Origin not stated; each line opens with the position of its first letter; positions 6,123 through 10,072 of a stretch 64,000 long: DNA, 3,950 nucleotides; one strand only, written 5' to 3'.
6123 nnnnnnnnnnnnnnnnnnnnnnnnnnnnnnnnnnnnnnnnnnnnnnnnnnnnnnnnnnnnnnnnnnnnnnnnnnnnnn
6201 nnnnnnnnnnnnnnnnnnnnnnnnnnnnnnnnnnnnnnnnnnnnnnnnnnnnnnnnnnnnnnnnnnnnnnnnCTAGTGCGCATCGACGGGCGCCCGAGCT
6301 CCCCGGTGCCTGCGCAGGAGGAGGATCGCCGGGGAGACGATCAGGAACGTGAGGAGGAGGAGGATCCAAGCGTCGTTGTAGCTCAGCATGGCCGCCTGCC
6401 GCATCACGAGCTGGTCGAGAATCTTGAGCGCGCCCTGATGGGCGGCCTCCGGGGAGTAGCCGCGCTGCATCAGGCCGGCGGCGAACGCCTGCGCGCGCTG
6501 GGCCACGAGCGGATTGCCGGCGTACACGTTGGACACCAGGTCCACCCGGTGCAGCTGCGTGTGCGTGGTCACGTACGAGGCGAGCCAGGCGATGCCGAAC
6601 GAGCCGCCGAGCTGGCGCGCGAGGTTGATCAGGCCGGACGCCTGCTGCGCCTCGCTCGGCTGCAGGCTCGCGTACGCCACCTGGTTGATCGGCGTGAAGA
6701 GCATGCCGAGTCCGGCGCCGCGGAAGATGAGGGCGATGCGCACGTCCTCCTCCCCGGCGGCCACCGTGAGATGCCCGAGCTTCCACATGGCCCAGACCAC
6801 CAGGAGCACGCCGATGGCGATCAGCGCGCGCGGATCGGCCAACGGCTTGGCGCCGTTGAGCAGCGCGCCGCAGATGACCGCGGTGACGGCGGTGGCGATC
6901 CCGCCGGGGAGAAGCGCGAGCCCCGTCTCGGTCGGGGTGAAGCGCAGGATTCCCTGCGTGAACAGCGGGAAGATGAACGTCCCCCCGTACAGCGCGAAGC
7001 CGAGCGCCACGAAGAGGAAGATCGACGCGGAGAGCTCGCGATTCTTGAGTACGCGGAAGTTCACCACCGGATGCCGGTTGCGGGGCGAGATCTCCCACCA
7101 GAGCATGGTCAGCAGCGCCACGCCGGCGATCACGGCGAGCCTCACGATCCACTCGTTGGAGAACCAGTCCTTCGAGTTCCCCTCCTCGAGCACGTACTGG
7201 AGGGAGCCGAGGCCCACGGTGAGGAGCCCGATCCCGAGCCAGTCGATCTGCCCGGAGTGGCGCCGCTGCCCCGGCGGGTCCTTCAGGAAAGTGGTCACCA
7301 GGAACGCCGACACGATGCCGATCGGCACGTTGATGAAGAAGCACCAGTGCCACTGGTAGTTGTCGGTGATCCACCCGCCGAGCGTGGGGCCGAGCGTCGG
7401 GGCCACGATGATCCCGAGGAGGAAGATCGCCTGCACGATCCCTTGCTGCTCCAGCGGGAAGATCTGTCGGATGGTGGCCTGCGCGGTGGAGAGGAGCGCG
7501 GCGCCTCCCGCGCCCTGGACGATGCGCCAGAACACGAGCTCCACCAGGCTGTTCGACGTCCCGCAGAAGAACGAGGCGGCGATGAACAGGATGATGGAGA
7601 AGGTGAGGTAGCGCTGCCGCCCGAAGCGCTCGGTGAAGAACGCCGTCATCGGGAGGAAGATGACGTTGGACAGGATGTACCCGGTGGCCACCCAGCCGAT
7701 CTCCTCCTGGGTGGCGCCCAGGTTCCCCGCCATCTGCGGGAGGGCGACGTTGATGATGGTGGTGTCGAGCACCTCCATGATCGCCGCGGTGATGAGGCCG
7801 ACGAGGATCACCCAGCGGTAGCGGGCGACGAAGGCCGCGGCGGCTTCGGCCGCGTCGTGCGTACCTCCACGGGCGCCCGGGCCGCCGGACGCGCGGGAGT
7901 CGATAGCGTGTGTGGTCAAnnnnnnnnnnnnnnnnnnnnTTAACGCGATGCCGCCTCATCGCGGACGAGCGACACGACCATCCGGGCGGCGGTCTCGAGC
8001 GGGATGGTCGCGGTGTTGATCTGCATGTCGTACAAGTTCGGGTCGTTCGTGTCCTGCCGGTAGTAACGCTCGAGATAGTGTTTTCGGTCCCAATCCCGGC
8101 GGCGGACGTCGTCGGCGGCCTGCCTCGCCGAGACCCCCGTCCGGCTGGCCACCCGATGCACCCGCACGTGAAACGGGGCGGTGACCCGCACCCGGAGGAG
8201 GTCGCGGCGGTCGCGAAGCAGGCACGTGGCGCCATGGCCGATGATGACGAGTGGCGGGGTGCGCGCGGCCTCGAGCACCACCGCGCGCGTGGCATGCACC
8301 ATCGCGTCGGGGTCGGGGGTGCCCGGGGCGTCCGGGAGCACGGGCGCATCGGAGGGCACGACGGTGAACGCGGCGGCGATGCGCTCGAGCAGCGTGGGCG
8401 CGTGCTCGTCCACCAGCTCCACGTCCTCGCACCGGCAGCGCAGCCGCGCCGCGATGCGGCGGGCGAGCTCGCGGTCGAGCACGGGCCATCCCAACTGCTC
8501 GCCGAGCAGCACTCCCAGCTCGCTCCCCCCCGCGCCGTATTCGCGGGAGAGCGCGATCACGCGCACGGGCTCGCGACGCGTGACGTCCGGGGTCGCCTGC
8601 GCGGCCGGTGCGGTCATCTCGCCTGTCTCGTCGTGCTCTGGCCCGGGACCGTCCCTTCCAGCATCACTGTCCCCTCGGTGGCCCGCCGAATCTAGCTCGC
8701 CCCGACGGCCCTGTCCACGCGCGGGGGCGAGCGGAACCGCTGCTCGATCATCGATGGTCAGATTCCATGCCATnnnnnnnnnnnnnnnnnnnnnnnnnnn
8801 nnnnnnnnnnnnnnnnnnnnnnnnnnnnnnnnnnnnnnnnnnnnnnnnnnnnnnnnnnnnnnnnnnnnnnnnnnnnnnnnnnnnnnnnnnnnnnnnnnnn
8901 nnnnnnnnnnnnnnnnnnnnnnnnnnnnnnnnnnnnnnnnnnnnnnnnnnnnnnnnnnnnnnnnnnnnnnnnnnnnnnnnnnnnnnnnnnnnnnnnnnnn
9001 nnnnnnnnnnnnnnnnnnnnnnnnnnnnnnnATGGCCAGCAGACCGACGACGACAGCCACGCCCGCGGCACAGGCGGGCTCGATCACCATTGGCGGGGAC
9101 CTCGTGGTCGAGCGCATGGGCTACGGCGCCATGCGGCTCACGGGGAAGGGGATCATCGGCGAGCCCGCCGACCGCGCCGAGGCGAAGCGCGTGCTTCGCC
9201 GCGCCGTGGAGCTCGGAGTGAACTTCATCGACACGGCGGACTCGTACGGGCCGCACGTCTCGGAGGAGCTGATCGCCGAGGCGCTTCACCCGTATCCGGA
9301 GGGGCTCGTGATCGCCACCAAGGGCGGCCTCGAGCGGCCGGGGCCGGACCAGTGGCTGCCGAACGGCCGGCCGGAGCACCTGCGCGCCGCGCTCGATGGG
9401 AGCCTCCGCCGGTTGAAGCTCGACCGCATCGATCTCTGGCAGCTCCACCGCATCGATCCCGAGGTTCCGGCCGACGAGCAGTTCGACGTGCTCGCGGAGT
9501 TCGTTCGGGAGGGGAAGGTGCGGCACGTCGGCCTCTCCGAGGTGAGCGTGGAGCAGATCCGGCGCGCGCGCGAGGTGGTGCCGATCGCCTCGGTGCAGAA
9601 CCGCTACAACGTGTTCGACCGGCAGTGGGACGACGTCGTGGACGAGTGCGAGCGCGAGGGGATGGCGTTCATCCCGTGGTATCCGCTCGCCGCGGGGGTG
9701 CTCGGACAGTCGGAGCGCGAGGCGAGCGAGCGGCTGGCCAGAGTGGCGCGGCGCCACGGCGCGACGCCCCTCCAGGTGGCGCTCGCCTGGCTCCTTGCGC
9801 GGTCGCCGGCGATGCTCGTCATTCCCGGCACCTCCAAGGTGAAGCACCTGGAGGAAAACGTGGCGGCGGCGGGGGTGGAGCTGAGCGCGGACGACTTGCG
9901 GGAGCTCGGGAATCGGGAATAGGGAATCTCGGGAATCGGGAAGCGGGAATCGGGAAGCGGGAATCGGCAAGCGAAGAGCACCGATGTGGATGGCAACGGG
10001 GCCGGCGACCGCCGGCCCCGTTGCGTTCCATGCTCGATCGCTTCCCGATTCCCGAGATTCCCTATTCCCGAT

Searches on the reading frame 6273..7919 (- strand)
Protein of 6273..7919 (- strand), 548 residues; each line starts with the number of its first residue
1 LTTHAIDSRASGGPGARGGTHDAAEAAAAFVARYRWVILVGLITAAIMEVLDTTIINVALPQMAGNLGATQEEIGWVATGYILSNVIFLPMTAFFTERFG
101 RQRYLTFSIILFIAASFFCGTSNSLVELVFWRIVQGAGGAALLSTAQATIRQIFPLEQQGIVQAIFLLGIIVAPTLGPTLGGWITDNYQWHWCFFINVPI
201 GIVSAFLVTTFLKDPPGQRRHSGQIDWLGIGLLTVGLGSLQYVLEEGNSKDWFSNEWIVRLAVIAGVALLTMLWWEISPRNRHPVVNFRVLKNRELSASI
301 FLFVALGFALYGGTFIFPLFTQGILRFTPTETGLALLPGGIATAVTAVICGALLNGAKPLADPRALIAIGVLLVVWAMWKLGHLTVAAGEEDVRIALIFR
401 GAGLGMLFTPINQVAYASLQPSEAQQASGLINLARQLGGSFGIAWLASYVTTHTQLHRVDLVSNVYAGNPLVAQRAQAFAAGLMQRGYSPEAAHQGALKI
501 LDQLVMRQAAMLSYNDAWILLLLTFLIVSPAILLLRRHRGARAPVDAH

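Call 58: search_protein_families(library=pfam, proteins=[window:6273-7919:-], max_evalue=0.00001)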
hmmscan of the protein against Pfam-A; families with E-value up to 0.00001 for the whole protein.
window:6273-7919:- (548 aa): 1 family
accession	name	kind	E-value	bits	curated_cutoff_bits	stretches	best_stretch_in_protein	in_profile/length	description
PF07690.21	MFS_1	-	9.2e-55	186.4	33.4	1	43-442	2-346/347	Major Facilitator Superfamily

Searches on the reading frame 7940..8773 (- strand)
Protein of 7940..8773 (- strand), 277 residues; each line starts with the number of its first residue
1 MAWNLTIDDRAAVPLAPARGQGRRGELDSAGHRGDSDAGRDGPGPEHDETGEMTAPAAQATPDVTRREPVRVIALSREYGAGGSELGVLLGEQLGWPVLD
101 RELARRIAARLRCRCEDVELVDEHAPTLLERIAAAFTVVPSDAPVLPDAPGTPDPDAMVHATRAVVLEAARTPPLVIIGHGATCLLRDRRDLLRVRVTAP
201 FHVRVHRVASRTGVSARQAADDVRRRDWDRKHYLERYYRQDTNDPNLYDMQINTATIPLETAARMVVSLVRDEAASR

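Call 58: search_protein_families(library=pfam, proteins=[window:7940-8773:-], max_evalue=0.00001)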
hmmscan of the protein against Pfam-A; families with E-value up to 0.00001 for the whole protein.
window:7940-8773:- (277 aa): 1 family
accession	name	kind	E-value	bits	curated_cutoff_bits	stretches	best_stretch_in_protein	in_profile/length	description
PF13189.12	Cytidylate_kin2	-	4.3e-41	141.4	28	1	72-255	1-175/176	Cytidylate kinase-like family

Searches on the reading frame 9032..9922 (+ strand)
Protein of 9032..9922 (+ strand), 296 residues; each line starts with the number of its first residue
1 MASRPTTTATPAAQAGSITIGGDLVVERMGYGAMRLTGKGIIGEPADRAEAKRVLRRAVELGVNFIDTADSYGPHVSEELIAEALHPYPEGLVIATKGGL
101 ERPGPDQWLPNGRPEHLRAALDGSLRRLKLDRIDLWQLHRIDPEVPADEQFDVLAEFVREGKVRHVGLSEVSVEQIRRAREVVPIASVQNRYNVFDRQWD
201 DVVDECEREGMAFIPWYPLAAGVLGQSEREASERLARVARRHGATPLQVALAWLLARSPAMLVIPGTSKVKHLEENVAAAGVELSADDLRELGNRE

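Call 58: search_protein_families(library=pfam, proteins=[window:9032-9922:+], max_evalue=0.00001)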
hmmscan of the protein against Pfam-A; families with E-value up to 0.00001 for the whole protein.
window:9032-9922:+ (296 aa): 1 family
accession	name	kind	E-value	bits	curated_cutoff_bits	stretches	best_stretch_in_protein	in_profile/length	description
PF00248.27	Aldo_ket_red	-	3.8e-74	249.8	24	1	28-292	1-286/291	Aldo/keto reductase family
